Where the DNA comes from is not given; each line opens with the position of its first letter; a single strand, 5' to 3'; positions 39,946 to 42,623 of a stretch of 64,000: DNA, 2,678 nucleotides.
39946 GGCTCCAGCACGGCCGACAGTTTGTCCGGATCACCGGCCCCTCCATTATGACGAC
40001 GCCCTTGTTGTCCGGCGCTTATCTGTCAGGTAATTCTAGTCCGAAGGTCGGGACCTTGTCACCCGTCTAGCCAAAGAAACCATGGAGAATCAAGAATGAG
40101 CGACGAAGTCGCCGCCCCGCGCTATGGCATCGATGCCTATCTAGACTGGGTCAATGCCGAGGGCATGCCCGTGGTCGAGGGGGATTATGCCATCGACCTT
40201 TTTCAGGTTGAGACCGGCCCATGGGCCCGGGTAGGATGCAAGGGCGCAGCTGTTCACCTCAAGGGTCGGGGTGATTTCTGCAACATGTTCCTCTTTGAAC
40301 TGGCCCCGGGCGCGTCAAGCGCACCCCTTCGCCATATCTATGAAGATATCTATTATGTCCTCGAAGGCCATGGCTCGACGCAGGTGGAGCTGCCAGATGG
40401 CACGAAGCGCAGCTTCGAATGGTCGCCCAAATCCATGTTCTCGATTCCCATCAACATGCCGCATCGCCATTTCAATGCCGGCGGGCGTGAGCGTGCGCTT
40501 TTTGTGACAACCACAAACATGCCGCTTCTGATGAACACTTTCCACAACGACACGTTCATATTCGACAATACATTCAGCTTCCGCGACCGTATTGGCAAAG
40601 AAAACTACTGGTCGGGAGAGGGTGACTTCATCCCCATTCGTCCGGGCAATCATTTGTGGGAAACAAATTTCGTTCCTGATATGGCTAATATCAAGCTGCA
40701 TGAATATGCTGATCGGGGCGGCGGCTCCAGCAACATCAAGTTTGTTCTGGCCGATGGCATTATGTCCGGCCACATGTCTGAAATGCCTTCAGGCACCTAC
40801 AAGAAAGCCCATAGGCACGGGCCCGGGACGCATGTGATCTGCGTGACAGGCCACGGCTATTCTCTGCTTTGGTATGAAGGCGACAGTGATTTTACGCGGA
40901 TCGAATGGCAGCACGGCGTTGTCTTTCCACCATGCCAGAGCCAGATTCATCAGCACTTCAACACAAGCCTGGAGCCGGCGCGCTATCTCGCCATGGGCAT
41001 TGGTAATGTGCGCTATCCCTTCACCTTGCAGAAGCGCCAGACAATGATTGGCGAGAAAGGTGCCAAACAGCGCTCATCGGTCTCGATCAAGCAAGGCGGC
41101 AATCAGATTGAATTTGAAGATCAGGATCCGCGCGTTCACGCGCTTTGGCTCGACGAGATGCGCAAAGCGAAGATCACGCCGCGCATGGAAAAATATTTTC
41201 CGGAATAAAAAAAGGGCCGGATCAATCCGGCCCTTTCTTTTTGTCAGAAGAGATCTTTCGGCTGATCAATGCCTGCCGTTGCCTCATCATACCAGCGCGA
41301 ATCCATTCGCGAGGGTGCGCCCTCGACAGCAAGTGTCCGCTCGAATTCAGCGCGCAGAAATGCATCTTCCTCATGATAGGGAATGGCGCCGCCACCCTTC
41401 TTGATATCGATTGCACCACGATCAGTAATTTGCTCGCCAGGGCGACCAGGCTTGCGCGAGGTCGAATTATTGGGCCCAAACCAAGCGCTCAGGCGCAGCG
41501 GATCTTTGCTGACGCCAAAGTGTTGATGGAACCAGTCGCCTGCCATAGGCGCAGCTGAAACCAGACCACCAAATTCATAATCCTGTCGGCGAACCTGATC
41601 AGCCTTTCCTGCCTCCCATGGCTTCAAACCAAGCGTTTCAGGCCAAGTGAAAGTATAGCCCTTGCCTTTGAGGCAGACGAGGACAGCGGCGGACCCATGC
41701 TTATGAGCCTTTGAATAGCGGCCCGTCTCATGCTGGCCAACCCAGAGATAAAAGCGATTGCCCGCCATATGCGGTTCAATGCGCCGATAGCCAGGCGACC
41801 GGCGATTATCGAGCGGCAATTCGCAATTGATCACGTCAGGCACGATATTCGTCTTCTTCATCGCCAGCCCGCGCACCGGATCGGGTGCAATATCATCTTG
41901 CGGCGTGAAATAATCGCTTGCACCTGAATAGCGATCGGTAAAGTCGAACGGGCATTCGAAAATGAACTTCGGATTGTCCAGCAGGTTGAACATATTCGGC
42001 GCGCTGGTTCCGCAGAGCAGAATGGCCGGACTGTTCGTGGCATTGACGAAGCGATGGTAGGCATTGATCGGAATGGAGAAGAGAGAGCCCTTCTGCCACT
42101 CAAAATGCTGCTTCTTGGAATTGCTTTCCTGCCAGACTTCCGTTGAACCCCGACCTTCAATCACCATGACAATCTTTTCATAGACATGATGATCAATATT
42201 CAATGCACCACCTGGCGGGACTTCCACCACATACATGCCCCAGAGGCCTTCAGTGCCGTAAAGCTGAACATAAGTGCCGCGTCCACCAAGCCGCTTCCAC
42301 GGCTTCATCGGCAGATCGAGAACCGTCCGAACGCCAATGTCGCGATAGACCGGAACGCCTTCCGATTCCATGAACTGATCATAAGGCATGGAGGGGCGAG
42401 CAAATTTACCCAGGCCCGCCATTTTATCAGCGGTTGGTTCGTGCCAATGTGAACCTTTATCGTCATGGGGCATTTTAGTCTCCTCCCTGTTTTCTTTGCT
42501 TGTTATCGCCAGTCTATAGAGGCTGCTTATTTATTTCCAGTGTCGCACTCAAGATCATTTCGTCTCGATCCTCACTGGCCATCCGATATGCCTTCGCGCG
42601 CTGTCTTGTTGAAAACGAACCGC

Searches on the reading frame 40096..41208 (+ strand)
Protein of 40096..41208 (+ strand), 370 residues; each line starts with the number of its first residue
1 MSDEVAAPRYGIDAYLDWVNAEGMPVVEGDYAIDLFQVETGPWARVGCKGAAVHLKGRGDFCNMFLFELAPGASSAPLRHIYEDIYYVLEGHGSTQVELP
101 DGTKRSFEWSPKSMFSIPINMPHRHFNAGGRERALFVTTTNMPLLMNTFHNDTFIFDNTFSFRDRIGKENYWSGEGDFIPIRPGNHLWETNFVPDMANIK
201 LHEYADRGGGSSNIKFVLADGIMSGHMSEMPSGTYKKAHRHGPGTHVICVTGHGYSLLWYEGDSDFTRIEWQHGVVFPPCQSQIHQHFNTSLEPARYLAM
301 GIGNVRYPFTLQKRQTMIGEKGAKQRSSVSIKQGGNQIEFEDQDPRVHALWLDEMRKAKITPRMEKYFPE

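Call 3: search_protein_families(library=pfam, proteins=[window:40096-41208:+], max_evalue=0.01)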
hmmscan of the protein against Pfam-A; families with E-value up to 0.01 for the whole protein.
window:40096-41208:+ (370 aa): 3 families
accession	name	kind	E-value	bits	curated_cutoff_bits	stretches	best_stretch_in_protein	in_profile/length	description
PF07883.17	Cupin_2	-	1.7e-12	47.3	27.2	1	66-131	2-62/70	Cupin domain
PF02041.22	Auxin_BP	-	3.7e-05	23.9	21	1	63-135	45-121/167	Auxin binding protein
PF00190.28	Cupin_1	-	0.00022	21.2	22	1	64-140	35-115/151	Cupin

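Call 4: search_protein_families(library=ncbifam, proteins=[window:40096-41208:+], max_evalue=0.01)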
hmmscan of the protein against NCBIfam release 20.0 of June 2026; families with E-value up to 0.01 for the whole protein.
window:40096-41208:+ (370 aa): 1 family
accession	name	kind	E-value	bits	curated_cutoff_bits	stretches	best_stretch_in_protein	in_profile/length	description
NF049978.1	AminoSalDhMabB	equivalog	6.1e-06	25.9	650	1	70-145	257-325/351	5-aminosalicylate 1,2-dioxygenase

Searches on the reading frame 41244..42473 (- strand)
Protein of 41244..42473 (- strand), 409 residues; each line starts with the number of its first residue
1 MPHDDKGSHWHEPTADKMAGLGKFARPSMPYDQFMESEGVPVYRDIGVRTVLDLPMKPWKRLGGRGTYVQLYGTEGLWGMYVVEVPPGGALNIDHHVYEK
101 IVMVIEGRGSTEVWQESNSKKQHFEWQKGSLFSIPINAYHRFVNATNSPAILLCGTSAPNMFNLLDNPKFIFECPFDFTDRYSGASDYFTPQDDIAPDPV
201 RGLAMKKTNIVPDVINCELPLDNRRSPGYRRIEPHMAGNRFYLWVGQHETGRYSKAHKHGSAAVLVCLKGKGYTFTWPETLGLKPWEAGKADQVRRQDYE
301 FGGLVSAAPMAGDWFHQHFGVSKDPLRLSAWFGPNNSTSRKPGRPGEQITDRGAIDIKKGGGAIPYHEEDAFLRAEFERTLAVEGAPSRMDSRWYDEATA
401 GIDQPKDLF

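Call 3: search_protein_families(library=pfam, proteins=[window:41244-42473:-], max_evalue=0.01)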
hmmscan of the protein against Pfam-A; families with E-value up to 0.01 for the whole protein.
window:41244-42473:- (409 aa): 3 families
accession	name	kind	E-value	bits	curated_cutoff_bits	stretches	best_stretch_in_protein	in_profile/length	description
PF07883.17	Cupin_2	-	2.5e-08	33.9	27.2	1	82-154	2-68/70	Cupin domain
PF00190.28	Cupin_1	-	7.5e-08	32.5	22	1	79-166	34-125/151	Cupin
PF02041.22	Auxin_BP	-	1.2e-05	25.5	21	1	81-147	47-116/167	Auxin binding protein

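Call 4: search_protein_families(library=ncbifam, proteins=[window:41244-42473:-], max_evalue=0.01)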
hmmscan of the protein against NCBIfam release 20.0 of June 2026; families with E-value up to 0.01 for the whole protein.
window:41244-42473:- (409 aa): 1 family
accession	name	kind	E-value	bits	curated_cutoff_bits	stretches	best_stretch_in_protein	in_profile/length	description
NF049978.1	AminoSalDhMabB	equivalog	0.00029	20.3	650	1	100-163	271-327/351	5-aminosalicylate 1,2-dioxygenase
